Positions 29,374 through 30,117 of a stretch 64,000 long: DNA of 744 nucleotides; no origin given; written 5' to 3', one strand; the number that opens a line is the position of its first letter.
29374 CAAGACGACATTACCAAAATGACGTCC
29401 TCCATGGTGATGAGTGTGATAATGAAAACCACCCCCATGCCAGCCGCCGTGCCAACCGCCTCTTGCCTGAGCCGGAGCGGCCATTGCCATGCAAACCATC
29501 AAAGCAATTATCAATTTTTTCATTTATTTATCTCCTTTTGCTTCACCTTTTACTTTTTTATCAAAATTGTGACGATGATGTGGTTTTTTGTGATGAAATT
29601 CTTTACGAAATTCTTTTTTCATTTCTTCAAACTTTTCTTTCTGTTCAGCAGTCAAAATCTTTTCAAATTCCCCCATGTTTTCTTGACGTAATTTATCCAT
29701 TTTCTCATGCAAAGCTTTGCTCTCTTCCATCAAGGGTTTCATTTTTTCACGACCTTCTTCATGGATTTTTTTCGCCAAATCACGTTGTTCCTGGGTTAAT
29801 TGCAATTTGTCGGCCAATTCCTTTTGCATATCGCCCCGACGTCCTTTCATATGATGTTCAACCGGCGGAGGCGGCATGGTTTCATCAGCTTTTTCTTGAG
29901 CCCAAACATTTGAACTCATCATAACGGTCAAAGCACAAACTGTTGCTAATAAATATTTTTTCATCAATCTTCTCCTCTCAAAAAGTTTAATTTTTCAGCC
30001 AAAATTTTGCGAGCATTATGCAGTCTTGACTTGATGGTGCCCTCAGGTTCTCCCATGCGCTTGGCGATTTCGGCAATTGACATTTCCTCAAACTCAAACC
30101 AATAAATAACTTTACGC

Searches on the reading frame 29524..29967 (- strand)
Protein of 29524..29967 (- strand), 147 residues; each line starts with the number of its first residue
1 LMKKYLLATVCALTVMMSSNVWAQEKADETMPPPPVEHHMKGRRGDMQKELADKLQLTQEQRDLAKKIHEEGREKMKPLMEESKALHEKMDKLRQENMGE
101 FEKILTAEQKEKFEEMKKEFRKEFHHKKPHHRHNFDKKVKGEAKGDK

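Call 81: search_protein_families(library=pfam, proteins=[window:29524-29967:-], max_evalue=0.1)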
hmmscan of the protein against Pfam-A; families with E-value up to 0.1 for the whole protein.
window:29524-29967:- (147 aa): 7 families
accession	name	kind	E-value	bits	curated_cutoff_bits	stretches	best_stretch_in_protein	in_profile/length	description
PF07813.17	LTXXQ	-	5.3e-07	30.7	24.3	1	47-115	5-98/100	LTXXQ motif family protein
PF23659.1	UFL1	-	0.0017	19.2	27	1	2-84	33-95/120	E3 UFM1-protein ligase 1-like domain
PF13801.11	Metal_resist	-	0.015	15.9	29.2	0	37-93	24-78/125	Heavy-metal resistance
PF12842.12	DUF3819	-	0.027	15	27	1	37-130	48-142/143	CCR4-Not complex, Not1 subunit, domain of unknown function DUF3819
PF21934.1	Yop-YscD_ppl_3rd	-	0.043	14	24.3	0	105-125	34-54/64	YscD/CdsD-like Bon-like domain 3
PF10037.15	MRP-S27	-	0.051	13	25.9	1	63-131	310-378/393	Mitochondrial 28S ribosomal protein S27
PF04636.18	PA26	-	0.094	12.1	29.4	0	40-123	195-263/445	PA26 p53-induced protein (sestrin)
